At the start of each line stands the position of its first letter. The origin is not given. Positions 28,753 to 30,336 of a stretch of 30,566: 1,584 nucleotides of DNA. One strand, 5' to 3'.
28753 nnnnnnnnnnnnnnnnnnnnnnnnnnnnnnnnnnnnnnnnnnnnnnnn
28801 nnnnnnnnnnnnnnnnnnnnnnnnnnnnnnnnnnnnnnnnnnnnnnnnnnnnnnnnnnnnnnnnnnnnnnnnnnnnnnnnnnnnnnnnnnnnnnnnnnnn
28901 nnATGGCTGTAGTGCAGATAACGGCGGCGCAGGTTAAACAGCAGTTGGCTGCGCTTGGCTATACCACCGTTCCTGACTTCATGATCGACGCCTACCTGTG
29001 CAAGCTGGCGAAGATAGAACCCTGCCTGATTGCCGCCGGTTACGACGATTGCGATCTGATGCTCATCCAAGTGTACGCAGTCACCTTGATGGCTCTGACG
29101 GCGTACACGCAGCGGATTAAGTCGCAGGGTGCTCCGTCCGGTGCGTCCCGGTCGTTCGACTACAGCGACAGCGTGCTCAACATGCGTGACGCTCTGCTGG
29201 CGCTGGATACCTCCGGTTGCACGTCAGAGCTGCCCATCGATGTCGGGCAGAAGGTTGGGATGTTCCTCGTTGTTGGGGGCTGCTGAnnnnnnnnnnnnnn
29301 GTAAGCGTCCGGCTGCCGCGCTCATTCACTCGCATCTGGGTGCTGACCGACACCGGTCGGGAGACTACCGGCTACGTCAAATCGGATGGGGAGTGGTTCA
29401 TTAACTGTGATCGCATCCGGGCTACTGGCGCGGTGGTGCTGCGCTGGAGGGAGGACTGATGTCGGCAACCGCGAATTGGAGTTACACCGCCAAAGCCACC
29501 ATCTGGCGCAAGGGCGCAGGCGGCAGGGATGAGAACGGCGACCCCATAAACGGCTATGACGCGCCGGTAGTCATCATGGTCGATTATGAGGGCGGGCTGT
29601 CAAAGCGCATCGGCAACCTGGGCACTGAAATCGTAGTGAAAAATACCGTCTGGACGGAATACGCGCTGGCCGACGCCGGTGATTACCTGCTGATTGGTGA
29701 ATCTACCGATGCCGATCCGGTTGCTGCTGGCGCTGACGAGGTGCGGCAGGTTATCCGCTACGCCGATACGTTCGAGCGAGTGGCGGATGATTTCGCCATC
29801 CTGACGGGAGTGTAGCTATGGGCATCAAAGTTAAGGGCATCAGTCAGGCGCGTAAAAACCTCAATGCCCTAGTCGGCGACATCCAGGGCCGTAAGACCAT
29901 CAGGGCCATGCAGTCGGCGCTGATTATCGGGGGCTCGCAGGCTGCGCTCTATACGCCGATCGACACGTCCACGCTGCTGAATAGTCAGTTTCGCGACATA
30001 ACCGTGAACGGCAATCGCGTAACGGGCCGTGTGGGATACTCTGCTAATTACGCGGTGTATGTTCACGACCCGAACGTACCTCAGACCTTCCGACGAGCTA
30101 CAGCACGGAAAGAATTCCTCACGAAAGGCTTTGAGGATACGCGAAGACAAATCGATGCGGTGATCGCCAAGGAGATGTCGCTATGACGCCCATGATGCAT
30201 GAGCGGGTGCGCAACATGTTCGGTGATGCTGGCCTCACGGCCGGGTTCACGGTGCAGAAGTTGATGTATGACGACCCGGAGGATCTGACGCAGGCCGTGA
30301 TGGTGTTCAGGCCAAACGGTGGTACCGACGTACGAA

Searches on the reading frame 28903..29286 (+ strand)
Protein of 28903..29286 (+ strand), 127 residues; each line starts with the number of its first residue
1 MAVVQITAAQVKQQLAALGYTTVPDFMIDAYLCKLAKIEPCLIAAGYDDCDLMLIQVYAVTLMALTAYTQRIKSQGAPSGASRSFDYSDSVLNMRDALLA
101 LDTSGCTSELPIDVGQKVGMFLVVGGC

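Call 5: search_protein_families(library=pfam, proteins=[window:28903-29286:+], max_evalue=0.01)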
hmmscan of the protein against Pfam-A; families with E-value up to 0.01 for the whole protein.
window:28903-29286:+ (127 aa): 1 family
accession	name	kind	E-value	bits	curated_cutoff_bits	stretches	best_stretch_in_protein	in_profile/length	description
PF24085.1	DUF7370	-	7.2e-41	139.8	27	1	5-126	1-124/124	Family of unknown function (DUF7370)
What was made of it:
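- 28903..29286 (+): DUF7370 / PHROG 786 gene, first gene of the downstream (neck) module (context). Pfam DUF7370 E 7e-41 (call 5).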

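Call 6: search_protein_families(library=phrogs, proteins=[window:28903-29286:+], max_evalue=0.01)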
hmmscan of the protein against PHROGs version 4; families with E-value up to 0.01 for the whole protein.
window:28903-29286:+ (127 aa): 1 family
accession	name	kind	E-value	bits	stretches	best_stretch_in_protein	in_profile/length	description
phrog_786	-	unknown function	1.6e-44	152.2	1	4-127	2-125/128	-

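Call 43: search_solved_structures(query=window:28903-29283:+, max_evalue=1)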
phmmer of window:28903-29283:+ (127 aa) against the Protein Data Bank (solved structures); distinct sequences matched with E-value up to 1: 0.

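Call 82: search_protein_families(library=ncbifam, proteins=[window:28903-29283:+], max_evalue=0.1)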
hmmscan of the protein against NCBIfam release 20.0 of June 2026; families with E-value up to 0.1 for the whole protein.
window:28903-29283:+ (127 aa): 0 families

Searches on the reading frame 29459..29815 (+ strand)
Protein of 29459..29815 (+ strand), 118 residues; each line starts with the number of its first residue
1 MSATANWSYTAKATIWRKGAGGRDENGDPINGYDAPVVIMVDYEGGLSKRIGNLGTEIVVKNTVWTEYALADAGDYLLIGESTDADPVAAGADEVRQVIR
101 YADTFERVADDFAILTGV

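Call 5: search_protein_families(library=pfam, proteins=[window:29459-29815:+], max_evalue=0.01)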
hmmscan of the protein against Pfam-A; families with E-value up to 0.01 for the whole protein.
window:29459-29815:+ (118 aa): 0 families

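Call 6: search_protein_families(library=phrogs, proteins=[window:29459-29815:+], max_evalue=0.01)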
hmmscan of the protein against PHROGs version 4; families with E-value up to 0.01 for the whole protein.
window:29459-29815:+ (118 aa): 1 family
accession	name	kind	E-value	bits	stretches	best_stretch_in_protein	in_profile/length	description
phrog_797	-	unknown function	3.4e-47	160.5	1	1-117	1-117/117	-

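Call 82: search_protein_families(library=ncbifam, proteins=[window:29459-29812:+], max_evalue=0.1)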
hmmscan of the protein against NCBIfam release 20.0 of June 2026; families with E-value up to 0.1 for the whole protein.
window:29459-29812:+ (118 aa): 0 families

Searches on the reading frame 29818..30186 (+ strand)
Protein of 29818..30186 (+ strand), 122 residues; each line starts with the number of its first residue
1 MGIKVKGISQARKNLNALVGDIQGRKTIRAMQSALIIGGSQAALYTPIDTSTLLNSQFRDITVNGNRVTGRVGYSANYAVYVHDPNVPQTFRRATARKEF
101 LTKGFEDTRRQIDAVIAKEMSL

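Call 5: search_protein_families(library=pfam, proteins=[window:29818-30186:+], max_evalue=0.01)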
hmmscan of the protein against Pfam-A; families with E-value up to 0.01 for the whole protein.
window:29818-30186:+ (122 aa): 0 families

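Call 6: search_protein_families(library=phrogs, proteins=[window:29818-30186:+], max_evalue=0.01)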
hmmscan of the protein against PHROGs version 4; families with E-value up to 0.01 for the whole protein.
window:29818-30186:+ (122 aa): 1 family
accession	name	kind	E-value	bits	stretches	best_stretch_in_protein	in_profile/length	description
phrog_5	-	connector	8.8e-18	66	1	1-120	91-205/239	tail completion or Neck1 protein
